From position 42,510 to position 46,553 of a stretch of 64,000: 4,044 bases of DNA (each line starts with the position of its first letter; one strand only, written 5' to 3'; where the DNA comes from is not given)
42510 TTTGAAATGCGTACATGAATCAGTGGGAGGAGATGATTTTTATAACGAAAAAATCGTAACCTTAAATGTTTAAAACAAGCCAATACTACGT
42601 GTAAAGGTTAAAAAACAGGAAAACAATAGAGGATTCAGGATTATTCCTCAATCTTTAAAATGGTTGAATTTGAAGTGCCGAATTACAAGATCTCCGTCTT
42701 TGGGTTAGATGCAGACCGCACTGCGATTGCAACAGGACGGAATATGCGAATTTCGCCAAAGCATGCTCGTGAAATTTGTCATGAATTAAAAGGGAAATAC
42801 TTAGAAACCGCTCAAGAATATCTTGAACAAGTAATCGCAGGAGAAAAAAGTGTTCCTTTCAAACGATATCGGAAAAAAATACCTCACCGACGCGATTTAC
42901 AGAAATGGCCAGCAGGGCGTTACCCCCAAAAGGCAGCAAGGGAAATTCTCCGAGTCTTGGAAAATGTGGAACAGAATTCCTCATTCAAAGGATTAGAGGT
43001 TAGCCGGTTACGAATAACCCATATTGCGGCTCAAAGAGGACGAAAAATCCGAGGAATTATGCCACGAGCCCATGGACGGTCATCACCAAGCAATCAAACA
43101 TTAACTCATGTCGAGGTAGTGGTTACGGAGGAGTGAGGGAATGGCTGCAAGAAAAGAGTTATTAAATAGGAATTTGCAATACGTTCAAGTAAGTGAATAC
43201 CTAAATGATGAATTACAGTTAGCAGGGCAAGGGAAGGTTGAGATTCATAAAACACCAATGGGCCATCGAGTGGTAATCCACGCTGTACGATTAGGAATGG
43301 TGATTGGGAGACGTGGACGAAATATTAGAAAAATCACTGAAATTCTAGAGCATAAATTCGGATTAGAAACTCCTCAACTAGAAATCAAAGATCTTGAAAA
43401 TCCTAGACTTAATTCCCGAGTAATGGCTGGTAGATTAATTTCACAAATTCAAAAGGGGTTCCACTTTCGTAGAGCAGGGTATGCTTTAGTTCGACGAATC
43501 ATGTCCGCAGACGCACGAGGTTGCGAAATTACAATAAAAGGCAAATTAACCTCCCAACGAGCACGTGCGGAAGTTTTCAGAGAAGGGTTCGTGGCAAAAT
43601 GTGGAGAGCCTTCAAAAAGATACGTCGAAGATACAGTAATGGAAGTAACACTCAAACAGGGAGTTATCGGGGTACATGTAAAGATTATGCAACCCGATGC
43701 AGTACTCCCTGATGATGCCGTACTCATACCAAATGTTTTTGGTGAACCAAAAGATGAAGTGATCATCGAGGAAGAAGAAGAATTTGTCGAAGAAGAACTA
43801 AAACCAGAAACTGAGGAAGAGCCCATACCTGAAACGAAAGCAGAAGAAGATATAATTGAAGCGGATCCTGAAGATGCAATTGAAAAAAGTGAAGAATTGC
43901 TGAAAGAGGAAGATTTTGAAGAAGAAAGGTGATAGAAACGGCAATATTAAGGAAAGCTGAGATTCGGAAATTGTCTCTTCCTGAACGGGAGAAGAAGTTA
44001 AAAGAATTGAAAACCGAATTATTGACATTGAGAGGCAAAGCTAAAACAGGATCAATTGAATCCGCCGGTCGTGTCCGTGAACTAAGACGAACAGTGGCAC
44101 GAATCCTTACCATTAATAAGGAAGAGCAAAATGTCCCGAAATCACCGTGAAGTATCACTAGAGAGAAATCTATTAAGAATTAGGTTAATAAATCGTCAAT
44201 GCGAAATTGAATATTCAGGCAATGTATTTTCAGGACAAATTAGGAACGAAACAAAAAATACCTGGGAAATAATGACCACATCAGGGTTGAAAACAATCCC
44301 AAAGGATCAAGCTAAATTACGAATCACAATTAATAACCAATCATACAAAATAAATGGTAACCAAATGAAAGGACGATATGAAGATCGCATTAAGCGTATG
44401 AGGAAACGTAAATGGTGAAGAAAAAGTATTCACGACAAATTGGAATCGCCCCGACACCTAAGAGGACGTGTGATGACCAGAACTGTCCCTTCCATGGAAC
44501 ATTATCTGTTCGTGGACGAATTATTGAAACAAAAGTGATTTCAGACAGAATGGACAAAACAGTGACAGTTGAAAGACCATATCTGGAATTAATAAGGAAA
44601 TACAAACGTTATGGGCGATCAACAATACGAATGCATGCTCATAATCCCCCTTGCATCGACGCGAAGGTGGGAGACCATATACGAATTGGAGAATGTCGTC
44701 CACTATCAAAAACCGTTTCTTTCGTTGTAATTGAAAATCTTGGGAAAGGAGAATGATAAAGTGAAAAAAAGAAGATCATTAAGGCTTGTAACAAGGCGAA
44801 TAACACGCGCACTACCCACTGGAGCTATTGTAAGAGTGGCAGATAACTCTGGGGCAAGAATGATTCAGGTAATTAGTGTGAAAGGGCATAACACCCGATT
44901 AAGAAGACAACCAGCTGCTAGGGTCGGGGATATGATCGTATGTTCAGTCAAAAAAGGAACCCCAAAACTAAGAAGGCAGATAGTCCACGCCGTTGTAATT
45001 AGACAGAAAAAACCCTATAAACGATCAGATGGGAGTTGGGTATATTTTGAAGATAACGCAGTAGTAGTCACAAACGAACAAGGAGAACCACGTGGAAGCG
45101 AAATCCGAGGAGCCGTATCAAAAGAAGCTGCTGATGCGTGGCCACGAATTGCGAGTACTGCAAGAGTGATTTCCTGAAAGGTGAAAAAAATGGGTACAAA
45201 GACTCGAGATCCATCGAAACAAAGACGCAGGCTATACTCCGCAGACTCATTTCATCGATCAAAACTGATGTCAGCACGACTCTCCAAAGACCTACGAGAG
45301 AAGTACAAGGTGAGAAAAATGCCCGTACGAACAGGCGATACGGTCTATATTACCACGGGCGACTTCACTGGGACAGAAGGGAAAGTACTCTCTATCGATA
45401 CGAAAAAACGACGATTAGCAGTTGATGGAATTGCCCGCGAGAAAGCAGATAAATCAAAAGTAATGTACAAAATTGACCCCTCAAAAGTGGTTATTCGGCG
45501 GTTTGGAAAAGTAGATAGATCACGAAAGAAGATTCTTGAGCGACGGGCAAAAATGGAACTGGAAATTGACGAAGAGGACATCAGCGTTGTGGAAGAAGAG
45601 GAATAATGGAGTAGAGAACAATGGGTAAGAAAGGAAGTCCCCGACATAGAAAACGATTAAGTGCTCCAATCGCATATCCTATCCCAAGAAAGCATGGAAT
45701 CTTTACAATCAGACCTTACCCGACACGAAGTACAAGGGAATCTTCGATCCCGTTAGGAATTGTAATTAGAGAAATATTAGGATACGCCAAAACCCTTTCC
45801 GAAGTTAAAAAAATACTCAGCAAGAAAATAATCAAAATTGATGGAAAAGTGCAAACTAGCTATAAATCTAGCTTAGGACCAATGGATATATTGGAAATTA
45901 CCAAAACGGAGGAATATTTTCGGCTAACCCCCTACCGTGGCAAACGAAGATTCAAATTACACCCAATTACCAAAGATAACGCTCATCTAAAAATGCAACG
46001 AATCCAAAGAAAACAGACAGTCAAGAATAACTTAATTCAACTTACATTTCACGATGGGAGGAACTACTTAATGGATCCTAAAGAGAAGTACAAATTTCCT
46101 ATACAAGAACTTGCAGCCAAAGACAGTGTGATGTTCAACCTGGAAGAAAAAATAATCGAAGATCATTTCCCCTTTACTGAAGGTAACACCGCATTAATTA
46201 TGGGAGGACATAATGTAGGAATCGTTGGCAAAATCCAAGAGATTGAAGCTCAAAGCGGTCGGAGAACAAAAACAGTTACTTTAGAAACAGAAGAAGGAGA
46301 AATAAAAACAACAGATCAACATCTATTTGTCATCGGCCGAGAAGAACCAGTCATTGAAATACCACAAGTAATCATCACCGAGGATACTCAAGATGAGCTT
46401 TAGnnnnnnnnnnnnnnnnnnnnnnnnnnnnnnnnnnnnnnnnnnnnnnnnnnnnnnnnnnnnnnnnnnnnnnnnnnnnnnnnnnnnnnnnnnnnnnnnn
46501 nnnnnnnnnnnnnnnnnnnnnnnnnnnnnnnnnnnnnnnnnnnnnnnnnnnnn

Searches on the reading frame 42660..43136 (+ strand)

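Call 80: search_protein_families(library=pfam, proteins=[window:42660-43136:+], max_evalue=0.0001)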
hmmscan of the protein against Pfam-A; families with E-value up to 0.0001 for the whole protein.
window:42660-43136:+ (158 aa): 1 family
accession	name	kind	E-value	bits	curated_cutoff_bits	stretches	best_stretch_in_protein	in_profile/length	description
PF00237.24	Ribosomal_L22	-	2.5e-25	89.1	28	1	24-156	1-104/104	Ribosomal protein L22p/L17e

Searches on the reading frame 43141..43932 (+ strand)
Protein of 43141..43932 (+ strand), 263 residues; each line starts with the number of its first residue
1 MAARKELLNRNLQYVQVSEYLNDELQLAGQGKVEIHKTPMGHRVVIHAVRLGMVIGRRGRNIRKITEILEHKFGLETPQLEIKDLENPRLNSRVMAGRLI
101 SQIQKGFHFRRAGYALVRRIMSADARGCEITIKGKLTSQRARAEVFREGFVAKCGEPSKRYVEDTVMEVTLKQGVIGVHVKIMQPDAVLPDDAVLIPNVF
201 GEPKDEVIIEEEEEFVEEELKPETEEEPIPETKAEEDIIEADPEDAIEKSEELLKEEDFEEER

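Call 80: search_protein_families(library=pfam, proteins=[window:43141-43932:+], max_evalue=0.0001)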
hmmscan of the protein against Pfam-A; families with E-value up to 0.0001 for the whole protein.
window:43141-43932:+ (263 aa): 2 families
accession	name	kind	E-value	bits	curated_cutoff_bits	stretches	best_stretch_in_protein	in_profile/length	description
PF00189.25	Ribosomal_S3_C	-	7.3e-23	81.3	34.1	1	101-182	3-83/83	Ribosomal protein S3, C-terminal domain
PF07650.23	KH_2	-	5.2e-14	52.3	22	1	17-83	2-71/78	KH domain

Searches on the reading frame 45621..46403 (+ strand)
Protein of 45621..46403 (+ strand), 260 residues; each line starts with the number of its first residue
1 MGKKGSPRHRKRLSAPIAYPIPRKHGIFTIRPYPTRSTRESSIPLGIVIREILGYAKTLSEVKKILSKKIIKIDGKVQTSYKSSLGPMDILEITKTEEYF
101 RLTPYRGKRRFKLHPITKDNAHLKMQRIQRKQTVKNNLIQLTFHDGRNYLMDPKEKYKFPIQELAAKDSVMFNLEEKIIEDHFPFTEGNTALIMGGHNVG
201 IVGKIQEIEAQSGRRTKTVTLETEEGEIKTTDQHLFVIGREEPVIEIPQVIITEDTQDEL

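Call 64: search_protein_families(library=pfam, proteins=[window:45621-46403:+], max_evalue=0.0001)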
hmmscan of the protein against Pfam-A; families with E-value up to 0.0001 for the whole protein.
window:45621-46403:+ (260 aa): 2 families
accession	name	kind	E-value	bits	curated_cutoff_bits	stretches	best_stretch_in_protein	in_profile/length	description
PF00900.26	Ribosomal_S4e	-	7.7e-19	67.7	25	1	96-177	1-73/75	Ribosomal family S4e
PF08071.17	RS4NT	-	2.5e-07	31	27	1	4-34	1-31/37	RS4NT (NUC023) domain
